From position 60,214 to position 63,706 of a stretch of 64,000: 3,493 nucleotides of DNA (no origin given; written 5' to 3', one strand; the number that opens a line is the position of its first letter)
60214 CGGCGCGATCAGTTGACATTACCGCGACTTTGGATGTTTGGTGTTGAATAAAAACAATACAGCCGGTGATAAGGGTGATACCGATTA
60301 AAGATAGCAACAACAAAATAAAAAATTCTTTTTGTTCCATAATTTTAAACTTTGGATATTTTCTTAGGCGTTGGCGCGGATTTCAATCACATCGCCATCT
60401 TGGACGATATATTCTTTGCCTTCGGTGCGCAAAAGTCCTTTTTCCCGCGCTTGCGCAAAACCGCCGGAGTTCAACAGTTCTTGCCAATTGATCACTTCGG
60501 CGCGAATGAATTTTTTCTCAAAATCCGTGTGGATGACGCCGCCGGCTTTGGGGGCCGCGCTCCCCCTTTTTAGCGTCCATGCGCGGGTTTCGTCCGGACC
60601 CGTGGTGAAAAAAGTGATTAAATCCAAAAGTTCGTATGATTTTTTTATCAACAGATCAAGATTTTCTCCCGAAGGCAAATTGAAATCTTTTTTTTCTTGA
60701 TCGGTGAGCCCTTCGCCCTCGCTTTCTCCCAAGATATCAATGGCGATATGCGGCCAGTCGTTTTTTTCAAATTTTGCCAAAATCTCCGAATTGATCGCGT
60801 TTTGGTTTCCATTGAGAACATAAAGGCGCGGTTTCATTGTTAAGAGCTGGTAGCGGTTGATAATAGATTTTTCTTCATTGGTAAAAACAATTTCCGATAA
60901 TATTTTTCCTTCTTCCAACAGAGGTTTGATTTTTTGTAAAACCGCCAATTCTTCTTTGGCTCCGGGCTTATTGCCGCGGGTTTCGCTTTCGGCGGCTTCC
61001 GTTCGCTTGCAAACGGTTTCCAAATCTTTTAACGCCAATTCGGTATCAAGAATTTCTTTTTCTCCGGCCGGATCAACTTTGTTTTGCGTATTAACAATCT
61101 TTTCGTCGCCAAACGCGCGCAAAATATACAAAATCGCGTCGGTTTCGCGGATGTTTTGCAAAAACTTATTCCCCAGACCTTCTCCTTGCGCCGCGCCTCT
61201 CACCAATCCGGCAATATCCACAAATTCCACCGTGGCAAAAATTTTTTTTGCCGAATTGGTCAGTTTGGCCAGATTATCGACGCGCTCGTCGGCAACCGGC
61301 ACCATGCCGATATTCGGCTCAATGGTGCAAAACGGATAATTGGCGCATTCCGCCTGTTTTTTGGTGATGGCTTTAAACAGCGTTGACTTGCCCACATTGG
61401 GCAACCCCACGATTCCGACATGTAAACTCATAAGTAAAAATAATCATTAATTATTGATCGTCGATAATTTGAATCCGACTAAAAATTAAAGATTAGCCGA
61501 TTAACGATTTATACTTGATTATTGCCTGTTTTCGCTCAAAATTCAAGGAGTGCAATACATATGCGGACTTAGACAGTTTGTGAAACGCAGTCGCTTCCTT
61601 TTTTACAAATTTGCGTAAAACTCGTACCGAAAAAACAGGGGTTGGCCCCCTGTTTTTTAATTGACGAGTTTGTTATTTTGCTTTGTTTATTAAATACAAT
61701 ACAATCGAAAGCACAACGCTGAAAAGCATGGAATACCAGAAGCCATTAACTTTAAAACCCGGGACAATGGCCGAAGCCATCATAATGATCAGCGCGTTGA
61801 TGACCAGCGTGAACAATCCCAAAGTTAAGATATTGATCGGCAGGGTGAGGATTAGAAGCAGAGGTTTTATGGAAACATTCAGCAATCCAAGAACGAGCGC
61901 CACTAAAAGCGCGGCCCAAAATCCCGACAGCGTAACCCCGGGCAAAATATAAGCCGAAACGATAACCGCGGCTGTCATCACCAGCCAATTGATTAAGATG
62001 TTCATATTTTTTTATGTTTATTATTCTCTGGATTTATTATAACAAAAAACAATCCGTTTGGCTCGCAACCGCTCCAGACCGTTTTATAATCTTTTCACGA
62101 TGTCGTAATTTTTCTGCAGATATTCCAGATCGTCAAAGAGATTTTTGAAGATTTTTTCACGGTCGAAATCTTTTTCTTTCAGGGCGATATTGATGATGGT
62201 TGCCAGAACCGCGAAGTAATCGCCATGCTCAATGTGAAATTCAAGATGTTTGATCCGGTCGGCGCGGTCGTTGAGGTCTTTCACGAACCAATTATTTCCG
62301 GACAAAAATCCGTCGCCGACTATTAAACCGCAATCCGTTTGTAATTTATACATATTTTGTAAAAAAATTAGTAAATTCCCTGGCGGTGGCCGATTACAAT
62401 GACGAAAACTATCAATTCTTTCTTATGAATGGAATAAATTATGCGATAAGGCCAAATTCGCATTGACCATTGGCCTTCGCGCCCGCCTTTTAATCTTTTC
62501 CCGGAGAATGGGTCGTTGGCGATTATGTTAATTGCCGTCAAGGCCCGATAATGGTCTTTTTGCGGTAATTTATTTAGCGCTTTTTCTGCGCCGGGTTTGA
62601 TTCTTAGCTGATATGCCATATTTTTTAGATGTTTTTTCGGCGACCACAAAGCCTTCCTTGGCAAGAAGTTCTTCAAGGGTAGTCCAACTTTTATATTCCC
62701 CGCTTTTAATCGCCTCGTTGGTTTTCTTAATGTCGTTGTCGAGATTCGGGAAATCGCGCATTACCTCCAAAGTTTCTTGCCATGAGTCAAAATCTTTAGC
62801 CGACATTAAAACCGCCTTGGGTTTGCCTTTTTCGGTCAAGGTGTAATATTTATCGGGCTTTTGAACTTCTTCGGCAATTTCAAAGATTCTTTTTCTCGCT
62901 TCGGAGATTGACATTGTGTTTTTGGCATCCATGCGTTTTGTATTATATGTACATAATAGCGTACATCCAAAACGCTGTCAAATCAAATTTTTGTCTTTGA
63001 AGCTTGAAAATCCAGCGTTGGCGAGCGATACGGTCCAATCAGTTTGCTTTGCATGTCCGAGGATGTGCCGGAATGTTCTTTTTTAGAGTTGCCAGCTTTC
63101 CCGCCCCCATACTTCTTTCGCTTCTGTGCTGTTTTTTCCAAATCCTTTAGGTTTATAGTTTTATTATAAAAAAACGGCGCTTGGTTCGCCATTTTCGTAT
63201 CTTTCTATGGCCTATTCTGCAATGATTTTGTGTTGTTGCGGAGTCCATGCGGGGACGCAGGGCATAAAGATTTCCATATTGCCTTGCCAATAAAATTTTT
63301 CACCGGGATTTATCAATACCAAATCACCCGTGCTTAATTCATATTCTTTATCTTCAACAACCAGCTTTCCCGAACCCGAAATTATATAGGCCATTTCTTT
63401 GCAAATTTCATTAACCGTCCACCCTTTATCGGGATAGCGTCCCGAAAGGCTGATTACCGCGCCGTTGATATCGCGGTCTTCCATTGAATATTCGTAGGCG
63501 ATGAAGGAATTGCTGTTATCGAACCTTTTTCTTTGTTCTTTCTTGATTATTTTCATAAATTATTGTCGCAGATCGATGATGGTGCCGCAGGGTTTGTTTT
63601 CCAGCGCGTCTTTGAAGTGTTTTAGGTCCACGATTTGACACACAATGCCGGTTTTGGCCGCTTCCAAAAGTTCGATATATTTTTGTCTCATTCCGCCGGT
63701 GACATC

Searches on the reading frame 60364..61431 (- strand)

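Call 85: search_protein_families(library=pfam, proteins=[window:60364-61431:-], max_evalue=0.001)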
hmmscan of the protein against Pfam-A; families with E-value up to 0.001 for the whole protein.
window:60364-61431:- (355 aa): 3 families
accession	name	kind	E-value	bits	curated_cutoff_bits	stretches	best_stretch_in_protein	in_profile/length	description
PF06071.19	YchF-GTPase_C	-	6.7e-36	122.7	27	1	271-354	1-84/84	Protein of unknown function (DUF933)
PF01926.29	MMR_HSR1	-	1.4e-21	77.2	21.9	1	4-116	1-93/113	50S ribosome-binding GTPase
PF02421.24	FeoB_N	-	2e-08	34.3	27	1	4-50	2-48/156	Ferrous iron transport protein B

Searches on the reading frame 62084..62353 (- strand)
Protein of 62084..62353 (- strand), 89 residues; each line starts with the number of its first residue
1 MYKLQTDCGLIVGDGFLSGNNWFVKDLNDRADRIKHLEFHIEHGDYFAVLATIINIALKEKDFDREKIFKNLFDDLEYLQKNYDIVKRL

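Call 3: search_protein_families(library=pfam, proteins=[window:62084-62353:-], max_evalue=1)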
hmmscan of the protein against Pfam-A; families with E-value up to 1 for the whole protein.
window:62084-62353:- (89 aa): 1 family
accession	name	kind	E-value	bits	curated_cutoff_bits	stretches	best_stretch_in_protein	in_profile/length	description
PF03819.22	MazG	-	0.1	13.3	22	1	40-73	30-63/74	MazG nucleotide pyrophosphohydrolase domain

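Call 4: search_protein_families(library=ncbifam, proteins=[window:62084-62353:-], max_evalue=1)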
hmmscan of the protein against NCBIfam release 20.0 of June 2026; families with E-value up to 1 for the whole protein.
window:62084-62353:- (89 aa): 1 family
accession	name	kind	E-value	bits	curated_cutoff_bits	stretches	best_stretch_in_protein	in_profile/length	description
TIGR02075.1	pyrH_bact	equivalog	0.073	12.7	243.9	1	30-72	54-96/233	UMP kinase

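Call 21: search_protein_representatives(protein=window:62084-62353:-)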
Query: 89 residues. Proteins with E-value up to 0.001 (for the whole library): 131; up to 1e-10: 7; up to 1e-30: 1. The best 131 are listed.
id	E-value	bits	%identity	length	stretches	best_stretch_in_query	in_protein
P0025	8.7e-34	131.5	70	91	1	1-88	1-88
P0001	1.1e-30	121.6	64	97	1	2-89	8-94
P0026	3.0e-18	81.8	55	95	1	14-88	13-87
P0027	4.2e-17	78.1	49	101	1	3-88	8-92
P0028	9.1e-14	67.4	46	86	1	1-86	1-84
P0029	3.0e-11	59.4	41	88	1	1-88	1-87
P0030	9.3e-11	57.8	48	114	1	28-88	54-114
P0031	4.9e-10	55.5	48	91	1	18-88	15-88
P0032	7.7e-10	54.9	48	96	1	4-88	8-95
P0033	1.1e-09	54.4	44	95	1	2-88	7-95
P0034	1.3e-09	54.2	47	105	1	21-86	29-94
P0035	2.6e-08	50.0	45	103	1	23-88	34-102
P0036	5.8e-08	48.9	40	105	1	4-88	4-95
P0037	6.6e-08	48.7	48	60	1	33-88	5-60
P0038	1.9e-07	47.2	44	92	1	25-87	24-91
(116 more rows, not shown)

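Call 71: search_protein_families(library=phrogs, proteins=[window:62084-62353:-], max_evalue=0.1)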
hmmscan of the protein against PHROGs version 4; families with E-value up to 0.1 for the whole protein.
window:62084-62353:- (89 aa): 0 families

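Call 72: search_protein_families(library=padloc, proteins=[window:62084-62353:-], max_evalue=0.1)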
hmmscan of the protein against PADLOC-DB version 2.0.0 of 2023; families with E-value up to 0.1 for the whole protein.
window:62084-62353:- (89 aa): 0 families

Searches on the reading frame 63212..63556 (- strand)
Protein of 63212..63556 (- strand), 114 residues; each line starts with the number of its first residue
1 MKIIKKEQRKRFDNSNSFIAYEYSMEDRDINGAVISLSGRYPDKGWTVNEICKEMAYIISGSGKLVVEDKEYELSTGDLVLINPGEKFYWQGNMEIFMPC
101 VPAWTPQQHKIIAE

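Call 85: search_protein_families(library=pfam, proteins=[window:63212-63556:-], max_evalue=0.001)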
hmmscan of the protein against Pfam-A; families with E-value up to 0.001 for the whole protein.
window:63212-63556:- (114 aa): 3 families
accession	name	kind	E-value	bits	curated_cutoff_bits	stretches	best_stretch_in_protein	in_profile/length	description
PF07883.17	Cupin_2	-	6.9e-08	32.5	27.2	1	54-90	20-56/70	Cupin domain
PF02311.25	AraC_binding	-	1.6e-06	28.3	21.1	1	56-87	27-58/135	AraC-like ligand binding domain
PF05899.18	Cupin_3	-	2.3e-06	27.6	23.5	1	48-91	21-65/74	EutQ-like cupin domain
